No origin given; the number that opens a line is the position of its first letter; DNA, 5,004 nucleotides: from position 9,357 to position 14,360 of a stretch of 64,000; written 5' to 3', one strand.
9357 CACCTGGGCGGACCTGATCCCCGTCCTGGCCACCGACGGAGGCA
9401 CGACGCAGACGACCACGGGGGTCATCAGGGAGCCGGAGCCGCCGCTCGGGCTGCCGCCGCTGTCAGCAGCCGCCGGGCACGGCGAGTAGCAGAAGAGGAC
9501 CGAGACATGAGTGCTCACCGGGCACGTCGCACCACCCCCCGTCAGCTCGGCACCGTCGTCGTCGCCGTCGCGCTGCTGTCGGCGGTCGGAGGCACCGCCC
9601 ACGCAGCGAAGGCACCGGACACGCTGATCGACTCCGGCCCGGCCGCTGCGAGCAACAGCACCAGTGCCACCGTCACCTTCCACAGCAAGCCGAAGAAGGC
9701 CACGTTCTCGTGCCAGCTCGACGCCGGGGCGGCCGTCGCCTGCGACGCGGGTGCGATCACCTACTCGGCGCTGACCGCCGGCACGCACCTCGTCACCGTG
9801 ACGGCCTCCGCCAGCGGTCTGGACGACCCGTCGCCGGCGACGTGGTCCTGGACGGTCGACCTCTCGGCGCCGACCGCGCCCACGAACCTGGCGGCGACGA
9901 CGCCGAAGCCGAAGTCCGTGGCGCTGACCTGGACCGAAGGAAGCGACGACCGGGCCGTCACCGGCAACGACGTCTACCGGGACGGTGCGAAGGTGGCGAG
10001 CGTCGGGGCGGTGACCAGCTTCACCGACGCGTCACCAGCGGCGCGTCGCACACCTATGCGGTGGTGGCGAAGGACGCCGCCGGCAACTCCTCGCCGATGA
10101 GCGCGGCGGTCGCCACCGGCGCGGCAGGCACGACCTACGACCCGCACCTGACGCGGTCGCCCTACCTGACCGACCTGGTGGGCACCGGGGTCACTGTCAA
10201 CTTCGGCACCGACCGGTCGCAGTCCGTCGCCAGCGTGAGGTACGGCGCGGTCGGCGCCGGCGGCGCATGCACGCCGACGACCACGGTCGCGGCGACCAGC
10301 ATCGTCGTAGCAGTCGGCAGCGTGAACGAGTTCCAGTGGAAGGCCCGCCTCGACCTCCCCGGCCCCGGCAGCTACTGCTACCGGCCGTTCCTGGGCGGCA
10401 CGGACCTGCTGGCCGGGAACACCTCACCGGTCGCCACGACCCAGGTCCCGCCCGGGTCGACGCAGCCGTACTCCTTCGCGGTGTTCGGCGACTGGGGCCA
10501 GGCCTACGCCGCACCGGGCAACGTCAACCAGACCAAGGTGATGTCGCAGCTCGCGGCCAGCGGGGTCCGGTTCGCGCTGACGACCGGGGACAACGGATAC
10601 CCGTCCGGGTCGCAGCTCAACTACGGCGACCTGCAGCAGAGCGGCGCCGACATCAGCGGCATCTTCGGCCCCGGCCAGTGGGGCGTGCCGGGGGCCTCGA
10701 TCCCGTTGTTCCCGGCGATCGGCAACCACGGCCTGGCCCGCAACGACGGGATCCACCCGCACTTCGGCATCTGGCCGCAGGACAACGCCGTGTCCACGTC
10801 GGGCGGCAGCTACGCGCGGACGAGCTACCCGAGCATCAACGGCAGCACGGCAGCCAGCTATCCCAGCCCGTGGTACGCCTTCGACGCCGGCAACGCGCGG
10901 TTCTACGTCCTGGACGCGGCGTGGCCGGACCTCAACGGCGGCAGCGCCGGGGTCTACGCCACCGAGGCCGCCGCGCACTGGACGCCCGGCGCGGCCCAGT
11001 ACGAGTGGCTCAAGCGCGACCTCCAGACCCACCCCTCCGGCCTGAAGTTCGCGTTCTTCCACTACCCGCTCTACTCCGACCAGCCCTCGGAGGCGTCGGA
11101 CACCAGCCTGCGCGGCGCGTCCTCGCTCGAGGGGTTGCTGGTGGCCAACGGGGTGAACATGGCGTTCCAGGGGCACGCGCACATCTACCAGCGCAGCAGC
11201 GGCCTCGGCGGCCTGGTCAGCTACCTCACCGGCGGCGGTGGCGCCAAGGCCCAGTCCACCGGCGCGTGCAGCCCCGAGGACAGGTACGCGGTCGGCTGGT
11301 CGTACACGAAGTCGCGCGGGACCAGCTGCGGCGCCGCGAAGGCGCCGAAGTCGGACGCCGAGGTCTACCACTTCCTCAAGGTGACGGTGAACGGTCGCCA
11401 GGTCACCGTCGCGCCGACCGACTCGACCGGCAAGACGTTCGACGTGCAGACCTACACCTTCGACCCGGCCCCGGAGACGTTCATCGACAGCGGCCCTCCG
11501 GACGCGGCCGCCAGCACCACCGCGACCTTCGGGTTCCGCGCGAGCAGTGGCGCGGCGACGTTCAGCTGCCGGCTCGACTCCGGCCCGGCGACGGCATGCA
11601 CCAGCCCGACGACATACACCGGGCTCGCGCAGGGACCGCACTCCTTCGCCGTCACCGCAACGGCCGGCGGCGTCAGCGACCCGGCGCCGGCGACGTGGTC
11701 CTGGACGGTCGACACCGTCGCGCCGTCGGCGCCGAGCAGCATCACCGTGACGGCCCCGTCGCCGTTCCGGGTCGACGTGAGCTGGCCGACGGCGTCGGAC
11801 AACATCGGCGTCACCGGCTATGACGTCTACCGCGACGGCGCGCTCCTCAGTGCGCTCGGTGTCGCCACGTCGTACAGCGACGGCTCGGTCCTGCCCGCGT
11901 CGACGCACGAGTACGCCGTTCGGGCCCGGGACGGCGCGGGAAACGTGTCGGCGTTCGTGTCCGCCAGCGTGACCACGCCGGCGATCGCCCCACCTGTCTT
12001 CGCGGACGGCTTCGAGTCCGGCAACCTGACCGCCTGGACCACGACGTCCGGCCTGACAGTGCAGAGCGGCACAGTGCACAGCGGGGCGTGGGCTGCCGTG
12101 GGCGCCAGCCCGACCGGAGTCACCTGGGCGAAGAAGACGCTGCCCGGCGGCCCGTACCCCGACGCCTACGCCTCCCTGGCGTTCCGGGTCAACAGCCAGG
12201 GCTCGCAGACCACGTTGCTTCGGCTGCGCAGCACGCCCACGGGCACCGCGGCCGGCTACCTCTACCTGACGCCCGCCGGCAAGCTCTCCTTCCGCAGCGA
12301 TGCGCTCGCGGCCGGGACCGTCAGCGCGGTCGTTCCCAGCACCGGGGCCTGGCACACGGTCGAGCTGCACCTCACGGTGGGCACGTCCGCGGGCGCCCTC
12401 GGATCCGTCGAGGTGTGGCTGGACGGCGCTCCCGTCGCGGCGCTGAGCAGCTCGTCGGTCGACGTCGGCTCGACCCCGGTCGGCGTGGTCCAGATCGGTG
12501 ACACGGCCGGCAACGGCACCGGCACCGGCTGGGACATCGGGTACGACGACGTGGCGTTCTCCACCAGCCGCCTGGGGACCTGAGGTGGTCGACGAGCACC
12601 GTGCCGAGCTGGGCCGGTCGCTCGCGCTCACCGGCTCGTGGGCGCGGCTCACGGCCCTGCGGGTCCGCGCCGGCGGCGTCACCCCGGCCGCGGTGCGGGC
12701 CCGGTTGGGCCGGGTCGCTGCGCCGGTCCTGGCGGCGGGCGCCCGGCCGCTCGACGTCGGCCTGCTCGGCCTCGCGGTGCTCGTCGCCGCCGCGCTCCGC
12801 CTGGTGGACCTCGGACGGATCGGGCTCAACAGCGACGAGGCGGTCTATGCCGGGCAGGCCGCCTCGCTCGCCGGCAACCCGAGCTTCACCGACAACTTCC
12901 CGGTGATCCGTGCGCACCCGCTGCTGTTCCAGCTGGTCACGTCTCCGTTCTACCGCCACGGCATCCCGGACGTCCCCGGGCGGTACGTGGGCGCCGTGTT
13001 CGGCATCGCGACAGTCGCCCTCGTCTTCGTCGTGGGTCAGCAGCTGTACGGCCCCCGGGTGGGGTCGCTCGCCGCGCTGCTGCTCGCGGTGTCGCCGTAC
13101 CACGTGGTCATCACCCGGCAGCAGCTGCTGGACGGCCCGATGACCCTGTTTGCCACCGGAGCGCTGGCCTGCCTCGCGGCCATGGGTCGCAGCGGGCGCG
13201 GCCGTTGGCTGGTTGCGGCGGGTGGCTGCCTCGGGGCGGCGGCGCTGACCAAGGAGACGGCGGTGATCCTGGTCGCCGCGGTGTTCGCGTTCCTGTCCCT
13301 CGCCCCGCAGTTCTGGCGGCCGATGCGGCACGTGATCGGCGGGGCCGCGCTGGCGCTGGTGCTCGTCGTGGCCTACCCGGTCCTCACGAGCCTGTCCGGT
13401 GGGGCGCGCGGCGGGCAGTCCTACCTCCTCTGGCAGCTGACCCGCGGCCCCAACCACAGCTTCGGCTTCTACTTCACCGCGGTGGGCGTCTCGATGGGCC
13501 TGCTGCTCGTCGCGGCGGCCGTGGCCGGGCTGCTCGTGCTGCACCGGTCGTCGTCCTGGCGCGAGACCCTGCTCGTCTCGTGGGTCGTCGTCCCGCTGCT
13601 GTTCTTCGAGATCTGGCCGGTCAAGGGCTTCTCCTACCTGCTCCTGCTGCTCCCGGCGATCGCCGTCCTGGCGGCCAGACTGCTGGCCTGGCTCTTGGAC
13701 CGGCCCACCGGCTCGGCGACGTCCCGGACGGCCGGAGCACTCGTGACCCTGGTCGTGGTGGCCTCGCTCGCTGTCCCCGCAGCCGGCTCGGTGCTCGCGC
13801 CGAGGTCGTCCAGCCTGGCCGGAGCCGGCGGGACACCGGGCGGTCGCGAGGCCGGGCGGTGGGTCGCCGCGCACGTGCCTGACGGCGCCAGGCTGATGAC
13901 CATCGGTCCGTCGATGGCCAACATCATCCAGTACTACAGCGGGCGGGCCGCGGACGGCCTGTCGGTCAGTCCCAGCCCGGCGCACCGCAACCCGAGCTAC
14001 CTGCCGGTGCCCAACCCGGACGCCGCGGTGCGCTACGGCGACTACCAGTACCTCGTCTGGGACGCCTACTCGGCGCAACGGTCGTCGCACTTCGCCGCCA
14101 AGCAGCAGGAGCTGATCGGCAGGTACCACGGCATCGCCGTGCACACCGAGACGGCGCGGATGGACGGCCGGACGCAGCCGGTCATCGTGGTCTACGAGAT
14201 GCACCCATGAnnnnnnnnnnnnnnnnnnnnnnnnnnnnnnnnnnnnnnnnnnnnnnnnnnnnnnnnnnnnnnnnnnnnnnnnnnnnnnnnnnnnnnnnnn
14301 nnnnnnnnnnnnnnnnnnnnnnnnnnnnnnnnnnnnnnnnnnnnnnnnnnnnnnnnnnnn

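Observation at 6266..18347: Seven-gene operon encoding a complete lipid-linked periplasmic glycosylation module plus secreted phosphoesterases, headed by a response regulator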

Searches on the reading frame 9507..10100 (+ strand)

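Call 5: search_protein_families(library=pfam, proteins=[window:9507-10100:+], max_evalue=0.01)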
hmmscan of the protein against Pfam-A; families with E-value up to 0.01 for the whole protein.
window:9507-10100:+ (197 aa): 1 family
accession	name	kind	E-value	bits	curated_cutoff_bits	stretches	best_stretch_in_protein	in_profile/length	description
PF18370.7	RGI_lyase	-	0.0019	19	27.8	1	134-177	15-60/86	Rhamnogalacturonan I lyases beta-sheet domain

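Call 7: search_protein_families(library=ncbifam, proteins=[window:9507-10100:+], max_evalue=0.01)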
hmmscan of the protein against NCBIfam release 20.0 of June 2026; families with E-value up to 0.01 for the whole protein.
window:9507-10100:+ (197 aa): 1 family
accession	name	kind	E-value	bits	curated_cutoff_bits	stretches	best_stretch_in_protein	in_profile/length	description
NF041611.1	exoglucan_CbhB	equivalog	5.7e-09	34.6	1950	1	62-176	654-759/997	exoglucanase CbhB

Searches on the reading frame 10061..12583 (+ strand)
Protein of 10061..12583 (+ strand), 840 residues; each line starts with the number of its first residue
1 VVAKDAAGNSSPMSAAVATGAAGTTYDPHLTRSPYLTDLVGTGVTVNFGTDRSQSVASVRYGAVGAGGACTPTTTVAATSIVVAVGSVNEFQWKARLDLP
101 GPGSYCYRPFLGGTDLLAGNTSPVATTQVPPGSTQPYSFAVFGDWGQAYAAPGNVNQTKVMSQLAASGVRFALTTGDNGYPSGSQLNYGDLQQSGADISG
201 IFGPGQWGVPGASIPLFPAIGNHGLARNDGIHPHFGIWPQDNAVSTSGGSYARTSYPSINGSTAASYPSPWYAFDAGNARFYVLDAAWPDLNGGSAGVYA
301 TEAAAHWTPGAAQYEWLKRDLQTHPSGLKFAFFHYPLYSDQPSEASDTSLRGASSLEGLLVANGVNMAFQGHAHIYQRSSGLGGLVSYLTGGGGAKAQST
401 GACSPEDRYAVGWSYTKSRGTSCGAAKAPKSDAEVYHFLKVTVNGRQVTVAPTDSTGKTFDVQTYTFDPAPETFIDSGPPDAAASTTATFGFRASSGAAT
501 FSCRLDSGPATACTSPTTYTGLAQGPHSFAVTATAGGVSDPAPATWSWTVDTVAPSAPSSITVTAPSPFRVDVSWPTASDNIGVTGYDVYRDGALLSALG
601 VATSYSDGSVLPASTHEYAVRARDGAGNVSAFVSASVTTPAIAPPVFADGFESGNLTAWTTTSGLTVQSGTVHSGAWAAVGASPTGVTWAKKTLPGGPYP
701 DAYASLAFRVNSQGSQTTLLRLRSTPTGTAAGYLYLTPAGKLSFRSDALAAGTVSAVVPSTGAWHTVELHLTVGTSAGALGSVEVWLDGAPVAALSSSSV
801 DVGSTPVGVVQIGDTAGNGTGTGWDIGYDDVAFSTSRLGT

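Call 5: search_protein_families(library=pfam, proteins=[window:10061-12583:+], max_evalue=0.01)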
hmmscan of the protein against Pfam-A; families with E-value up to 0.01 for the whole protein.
window:10061-12583:+ (840 aa): 1 family
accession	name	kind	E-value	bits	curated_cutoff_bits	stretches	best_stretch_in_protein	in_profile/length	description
PF00149.33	Metallophos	-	0.00087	20.2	21.5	1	139-376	3-191/191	Calcineurin-like phosphoesterase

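Call 7: search_protein_families(library=ncbifam, proteins=[window:10061-12583:+], max_evalue=0.01)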
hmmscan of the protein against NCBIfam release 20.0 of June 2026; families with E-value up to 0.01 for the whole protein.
window:10061-12583:+ (840 aa): 1 family
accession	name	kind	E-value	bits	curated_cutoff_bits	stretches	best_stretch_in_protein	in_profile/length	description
NF041611.1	exoglucan_CbhB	equivalog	6.8e-12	44.2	1950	1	482-646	716-893/997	exoglucanase CbhB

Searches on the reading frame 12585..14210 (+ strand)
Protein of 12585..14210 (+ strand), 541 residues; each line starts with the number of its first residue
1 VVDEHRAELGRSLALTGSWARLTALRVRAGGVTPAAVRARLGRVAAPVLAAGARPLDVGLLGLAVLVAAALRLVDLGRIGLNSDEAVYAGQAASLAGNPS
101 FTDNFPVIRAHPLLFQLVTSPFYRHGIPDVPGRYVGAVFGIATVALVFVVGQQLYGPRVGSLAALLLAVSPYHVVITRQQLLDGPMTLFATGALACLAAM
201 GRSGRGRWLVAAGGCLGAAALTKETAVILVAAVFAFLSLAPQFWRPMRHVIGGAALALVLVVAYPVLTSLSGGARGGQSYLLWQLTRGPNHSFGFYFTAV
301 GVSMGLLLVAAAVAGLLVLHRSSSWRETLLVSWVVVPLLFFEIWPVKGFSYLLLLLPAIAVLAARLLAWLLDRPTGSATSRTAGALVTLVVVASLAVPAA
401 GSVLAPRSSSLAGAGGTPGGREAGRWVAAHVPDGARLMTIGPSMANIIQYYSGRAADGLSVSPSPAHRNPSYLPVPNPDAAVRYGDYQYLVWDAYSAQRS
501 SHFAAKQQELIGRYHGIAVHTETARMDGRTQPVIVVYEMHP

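Call 5: search_protein_families(library=pfam, proteins=[window:12585-14210:+], max_evalue=0.01)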
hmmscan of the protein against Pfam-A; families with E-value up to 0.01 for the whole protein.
window:12585-14210:+ (541 aa): 2 families
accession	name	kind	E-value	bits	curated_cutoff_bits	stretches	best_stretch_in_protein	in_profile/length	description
PF13231.12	PMT_2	-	1.4e-17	64.8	26.1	1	126-267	18-158/160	Dolichyl-phosphate-mannose-protein mannosyltransferase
PF02366.24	PMT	-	9.6e-10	38.9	22.7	1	124-239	76-196/245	Dolichyl-phosphate-mannose-protein mannosyltransferase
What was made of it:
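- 12585..14210 (+): GT-C glycosyltransferase of the PMT_2 (PMT/ArnT-like) type, about 11 TM helices, with an extracytoplasmic C-terminal domain. PMT_2 1.4e-17 and PMT 9.6e-10 (call 5).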

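Call 7: search_protein_families(library=ncbifam, proteins=[window:12585-14210:+], max_evalue=0.01)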
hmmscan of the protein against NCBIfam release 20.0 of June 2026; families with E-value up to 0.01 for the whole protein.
window:12585-14210:+ (541 aa): 2 families
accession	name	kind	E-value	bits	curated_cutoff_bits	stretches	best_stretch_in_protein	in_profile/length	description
TIGR03663.1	TIGR03663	subfamily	1.5e-11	44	126.25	1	63-238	6-178/435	flippase activity-associated protein Agl23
NF046093.1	AZOBR_p60025_fam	subfamily_domain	2.7e-07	30.1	150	1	107-254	89-227/232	AZOBR_p60025 family cell surface glycopolymer formation protein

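Call 21: search_solved_structures(query=window:12585-14210:+, max_evalue=0.1)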
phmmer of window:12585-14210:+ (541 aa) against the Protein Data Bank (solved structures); distinct sequences matched with E-value up to 0.1: 0.

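Call 52: find_homologous_proteins(query=window:12585-14210:+, max_evalue=1e-10)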
Query window:12585-14210:+ (541 aa): 1812 proteins with E <= 1e-10 among 8000 candidates; the best 120 are listed.
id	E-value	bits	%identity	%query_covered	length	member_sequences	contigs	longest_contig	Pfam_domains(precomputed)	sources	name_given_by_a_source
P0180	3.7e-284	961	81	100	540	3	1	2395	PF02366.25,PF13231.13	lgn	-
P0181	1.7e-272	923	79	100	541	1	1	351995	PF02366.25,PF13231.13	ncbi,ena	-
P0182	1.3e-271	920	79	100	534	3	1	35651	PF02366.25,PF13231.13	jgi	jgi:hypothetical protein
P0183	8.3e-260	881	75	100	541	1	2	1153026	PF02366.25,PF13231.13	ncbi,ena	-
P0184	8.3e-211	719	65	92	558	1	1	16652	PF02366.25,PF13231.13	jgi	jgi:Dolichyl-phosphate-mannose-protein mannosyltransferase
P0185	3.2e-209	714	62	98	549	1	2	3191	PF02366.25,PF13231.13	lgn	-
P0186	5.8e-208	710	64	93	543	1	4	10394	PF02366.25,PF13231.13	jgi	jgi:hypothetical protein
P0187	1.5e-207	709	61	100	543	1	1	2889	PF02366.25,PF13231.13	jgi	jgi:Dolichyl-phosphate-mannose-protein mannosyltransferase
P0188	3.5e-207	707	61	98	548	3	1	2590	PF02366.25,PF13231.13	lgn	-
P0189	2.1e-206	705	61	100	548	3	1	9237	PF02366.25,PF13231.13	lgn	-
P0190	1.4e-205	702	63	94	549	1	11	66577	PF02366.25,PF13231.13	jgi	jgi:hypothetical protein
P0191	2.1e-205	702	63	92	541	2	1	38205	PF02366.25,PF13231.13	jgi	jgi:hypothetical protein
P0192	3.4e-205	701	64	90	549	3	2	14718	PF02366.25,PF13231.13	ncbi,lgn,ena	-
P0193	3.5e-205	701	60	100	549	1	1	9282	PF02366.25,PF13231.13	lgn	-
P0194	5.5e-205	700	62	96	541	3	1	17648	PF02366.25,PF13231.13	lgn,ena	-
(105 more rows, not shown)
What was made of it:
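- NCBI names orthologues as both ArnT family and GT39 (call 52).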

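Call 66: search_solved_structures(query=A4, max_evalue=1, show_alignments=2)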
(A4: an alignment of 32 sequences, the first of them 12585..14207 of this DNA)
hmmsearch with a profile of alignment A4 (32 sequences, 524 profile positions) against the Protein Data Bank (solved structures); distinct sequences matched with E-value up to 1: 5.
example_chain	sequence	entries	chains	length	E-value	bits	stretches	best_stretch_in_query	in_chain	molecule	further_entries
6p25_A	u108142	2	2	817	9e-08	34.1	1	108-213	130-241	Dolichyl-phosphate-mannose--protein mannosyltransferase 1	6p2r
9e61_A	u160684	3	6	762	0.018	16.6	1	111-222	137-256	Dolichyl-phosphate-mannose--protein mannosyltransferase 4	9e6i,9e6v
9i5k_A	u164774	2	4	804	0.077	14.5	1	104-208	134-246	Dolichyl-phosphate-mannose--protein mannosyltransferase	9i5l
9l08_A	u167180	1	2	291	0.24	12.8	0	416-437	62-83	Covalently Connected Cytochrome c555 trimer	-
8c10_A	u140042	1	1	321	0.92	10.9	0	41-86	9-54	GH5 Cellulase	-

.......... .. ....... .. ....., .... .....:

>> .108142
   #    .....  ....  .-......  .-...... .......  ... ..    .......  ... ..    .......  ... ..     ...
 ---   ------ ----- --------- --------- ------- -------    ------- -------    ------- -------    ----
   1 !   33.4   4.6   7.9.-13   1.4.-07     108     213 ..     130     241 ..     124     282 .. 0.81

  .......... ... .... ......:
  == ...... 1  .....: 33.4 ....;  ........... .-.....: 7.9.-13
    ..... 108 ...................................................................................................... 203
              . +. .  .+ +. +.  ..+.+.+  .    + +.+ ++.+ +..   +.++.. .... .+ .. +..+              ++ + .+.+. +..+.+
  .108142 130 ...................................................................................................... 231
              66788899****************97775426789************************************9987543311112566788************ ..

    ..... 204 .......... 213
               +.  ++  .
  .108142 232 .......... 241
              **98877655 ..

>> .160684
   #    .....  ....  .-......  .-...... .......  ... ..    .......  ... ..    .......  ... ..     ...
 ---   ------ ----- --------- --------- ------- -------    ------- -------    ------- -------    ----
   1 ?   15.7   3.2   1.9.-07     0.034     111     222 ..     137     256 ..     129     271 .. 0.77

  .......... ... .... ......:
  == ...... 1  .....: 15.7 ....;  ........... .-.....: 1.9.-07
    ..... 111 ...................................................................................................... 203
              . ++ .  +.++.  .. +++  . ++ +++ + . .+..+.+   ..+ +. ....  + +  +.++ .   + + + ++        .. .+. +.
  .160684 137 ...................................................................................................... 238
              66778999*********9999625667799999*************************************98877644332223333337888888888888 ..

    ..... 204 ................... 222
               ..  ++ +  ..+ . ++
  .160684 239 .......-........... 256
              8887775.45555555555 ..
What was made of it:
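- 12585..14210 (+): An orthologue profile finds yeast Pmt1 6p25 at 9e-8 (call 66).
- On GT39 protein O-mannosyltransferase: Pmt1 6p25 9e-8 (call 66).
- Similarity to Pmt1 covers only about 105 residues (call 66).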
